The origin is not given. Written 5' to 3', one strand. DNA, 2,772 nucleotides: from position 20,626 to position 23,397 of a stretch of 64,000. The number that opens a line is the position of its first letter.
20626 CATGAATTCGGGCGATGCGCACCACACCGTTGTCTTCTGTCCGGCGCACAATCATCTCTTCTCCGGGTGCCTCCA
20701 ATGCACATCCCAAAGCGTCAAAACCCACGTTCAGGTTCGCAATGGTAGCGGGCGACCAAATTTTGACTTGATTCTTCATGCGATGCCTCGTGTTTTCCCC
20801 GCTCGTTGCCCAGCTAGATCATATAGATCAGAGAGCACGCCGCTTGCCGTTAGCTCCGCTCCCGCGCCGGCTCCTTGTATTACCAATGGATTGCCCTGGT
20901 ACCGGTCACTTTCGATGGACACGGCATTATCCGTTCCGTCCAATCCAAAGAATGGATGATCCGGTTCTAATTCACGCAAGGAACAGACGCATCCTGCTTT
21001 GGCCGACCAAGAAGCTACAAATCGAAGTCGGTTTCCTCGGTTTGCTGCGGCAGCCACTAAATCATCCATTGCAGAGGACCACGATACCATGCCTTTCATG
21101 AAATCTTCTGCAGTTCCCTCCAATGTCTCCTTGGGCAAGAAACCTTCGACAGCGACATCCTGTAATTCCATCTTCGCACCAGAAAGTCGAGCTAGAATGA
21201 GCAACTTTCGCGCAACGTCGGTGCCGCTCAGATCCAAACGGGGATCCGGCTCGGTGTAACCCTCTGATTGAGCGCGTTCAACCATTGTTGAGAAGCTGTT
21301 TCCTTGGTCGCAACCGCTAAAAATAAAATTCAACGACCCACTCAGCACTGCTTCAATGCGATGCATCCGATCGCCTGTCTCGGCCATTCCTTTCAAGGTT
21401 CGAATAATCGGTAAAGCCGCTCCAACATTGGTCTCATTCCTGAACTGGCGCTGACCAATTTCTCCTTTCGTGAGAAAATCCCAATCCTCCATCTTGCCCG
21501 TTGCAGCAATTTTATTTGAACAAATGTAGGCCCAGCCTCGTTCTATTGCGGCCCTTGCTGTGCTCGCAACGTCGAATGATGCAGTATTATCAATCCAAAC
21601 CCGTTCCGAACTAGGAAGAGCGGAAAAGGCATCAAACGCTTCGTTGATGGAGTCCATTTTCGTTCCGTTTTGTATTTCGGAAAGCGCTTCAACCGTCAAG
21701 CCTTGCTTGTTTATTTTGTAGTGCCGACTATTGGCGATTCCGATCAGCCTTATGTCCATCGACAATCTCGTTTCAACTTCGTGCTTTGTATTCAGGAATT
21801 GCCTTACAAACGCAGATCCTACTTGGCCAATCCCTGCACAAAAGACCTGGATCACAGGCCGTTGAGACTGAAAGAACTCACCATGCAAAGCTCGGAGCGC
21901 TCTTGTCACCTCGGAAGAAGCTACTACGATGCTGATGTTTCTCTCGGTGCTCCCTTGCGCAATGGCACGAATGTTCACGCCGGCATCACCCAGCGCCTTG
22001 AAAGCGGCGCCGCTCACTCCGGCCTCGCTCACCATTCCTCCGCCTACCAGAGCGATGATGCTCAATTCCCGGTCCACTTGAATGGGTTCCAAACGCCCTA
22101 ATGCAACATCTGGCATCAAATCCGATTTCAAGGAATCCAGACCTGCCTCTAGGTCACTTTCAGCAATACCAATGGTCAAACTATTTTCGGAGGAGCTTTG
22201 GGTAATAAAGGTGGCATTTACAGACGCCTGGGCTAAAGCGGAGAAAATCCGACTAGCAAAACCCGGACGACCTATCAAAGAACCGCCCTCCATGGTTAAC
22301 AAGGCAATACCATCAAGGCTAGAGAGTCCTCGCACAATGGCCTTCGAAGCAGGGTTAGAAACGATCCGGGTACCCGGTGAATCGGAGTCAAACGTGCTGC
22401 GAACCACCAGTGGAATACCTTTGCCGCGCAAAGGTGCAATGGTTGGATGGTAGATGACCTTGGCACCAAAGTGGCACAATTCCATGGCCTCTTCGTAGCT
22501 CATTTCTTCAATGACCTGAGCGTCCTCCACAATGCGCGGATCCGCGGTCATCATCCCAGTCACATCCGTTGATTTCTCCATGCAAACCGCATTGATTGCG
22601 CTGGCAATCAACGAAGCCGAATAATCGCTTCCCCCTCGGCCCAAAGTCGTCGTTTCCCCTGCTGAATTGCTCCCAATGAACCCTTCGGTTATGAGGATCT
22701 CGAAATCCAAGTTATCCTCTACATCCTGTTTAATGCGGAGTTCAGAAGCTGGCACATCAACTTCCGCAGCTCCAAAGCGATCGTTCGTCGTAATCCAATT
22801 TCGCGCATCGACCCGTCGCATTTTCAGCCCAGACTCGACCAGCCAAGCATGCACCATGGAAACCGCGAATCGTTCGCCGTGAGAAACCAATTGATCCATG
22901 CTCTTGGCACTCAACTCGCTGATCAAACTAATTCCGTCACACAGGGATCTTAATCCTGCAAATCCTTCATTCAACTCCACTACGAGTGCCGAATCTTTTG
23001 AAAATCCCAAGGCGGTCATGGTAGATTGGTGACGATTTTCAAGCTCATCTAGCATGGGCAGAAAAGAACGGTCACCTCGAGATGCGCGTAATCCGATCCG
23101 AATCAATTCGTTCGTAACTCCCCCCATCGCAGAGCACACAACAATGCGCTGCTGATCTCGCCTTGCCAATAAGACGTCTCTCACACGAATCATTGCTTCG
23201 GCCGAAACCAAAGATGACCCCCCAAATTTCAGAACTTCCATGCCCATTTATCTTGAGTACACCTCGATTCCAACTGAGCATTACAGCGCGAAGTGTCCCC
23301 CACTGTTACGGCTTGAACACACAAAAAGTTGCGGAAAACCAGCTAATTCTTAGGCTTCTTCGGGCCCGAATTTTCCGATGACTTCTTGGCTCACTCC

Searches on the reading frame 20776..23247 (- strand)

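Call 42: search_protein_families(library=pfam, proteins=[window:20776-23247:-], max_evalue=0.00001)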
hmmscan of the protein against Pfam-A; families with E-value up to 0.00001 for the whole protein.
window:20776-23247:- (823 aa): 6 families
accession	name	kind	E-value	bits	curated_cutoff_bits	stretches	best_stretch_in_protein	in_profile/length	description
PF00742.24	Homoserine_dh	-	1.4e-49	168.7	22.9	1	613-808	1-172/173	Homoserine dehydrogenase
PF00696.33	AA_kinase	-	4.1e-36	125.3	24.9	1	5-284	4-234/234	Amino acid kinase family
PF22468.2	ACT_9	-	3.7e-35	119.9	27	2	398-458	1-61/61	ACT domain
PF13840.12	ACT_7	-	8e-16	58.1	27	1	392-455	3-64/65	ACT domain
PF01842.31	ACT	-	7.9e-12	45.2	27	0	406-451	8-58/66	ACT domain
PF03447.22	NAD_binding_3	-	1e-05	26.7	24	0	472-587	1-97/116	Homoserine dehydrogenase, NAD binding domain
